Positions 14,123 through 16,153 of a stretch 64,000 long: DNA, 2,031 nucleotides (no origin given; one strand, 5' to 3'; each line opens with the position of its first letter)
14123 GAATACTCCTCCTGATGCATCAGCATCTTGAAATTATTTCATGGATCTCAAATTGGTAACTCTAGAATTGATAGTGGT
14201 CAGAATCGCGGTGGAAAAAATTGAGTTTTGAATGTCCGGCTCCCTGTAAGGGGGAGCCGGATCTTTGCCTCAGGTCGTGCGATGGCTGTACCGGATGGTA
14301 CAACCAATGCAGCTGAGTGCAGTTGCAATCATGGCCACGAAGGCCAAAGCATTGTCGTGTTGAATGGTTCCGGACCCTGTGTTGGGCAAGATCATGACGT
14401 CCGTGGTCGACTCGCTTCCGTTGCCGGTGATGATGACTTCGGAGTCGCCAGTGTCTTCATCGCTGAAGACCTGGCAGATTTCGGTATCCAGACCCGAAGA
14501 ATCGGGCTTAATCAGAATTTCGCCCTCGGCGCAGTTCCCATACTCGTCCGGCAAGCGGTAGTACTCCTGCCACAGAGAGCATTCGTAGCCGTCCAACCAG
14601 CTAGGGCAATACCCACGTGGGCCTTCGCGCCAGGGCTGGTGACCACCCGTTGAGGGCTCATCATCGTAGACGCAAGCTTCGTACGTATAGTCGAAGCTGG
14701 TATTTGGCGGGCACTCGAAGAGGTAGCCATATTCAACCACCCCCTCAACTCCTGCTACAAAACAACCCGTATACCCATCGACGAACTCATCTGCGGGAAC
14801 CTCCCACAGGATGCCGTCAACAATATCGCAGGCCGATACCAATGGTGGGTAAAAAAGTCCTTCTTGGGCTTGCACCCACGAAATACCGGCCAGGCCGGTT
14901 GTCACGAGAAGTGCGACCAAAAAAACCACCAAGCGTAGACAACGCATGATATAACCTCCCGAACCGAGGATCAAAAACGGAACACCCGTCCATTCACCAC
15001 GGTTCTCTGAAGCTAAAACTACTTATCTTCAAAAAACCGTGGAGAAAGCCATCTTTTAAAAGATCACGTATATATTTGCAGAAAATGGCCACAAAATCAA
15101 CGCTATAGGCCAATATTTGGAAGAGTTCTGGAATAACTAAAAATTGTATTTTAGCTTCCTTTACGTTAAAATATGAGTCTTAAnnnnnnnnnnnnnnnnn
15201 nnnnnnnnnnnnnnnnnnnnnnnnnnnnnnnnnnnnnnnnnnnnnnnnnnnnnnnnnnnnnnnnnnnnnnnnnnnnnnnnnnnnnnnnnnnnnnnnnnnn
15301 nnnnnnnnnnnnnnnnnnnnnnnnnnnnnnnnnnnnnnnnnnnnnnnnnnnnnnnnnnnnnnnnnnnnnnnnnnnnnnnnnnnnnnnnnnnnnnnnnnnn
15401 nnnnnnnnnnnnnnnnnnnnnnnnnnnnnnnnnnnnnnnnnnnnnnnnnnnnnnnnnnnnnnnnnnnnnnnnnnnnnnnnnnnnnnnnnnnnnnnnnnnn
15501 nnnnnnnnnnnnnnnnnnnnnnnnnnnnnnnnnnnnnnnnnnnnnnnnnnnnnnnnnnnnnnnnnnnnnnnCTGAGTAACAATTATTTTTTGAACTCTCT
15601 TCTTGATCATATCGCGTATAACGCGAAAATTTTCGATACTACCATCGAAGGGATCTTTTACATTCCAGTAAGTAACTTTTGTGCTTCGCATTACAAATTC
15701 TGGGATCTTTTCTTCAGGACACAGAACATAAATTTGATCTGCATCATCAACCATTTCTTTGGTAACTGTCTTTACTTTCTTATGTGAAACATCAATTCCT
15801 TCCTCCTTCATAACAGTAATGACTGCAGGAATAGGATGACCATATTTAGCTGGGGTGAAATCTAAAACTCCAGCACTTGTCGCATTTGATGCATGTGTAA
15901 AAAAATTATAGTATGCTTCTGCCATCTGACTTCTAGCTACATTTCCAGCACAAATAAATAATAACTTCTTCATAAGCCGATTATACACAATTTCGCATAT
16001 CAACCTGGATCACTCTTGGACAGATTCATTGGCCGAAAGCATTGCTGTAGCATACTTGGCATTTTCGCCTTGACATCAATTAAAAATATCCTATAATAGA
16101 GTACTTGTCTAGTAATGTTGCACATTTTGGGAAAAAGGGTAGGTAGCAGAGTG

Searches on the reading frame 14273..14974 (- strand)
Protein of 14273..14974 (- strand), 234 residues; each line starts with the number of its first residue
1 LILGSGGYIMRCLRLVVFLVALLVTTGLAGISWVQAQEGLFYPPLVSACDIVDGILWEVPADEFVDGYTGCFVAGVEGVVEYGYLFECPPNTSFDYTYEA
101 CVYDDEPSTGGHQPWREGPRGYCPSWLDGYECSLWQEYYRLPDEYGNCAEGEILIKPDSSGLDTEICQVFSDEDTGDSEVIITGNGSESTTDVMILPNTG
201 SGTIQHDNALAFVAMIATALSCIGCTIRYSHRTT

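Call 66: search_protein_families(library=pfam, proteins=[window:14273-14974:-], max_evalue=0.01)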
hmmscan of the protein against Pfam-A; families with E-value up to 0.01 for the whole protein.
window:14273-14974:- (234 aa): 1 family
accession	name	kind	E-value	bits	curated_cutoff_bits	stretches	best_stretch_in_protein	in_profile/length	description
PF01607.29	CBM_14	-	0.0053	17.3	22.1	0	84-106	27-49/53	Chitin binding Peritrophin-A domain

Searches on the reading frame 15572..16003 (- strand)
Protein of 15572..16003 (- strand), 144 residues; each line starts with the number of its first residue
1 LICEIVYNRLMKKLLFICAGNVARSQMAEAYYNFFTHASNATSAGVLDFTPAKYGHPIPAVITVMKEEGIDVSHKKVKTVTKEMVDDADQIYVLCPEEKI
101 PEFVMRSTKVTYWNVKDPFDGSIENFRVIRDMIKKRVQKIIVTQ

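Call 66: search_protein_families(library=pfam, proteins=[window:15572-16003:-], max_evalue=0.01)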
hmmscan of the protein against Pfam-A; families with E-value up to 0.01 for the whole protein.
window:15572-16003:- (144 aa): 2 families
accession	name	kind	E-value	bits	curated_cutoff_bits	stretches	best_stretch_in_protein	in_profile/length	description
PF01451.26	LMWPc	-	4.8e-19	69.4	23.2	1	15-139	2-142/144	Low molecular weight phosphotyrosine protein phosphatase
PF17187.10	Svf1_C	-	0.0069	16.6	25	1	27-98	5-76/163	Svf1-like C-terminal lipocalin-like domain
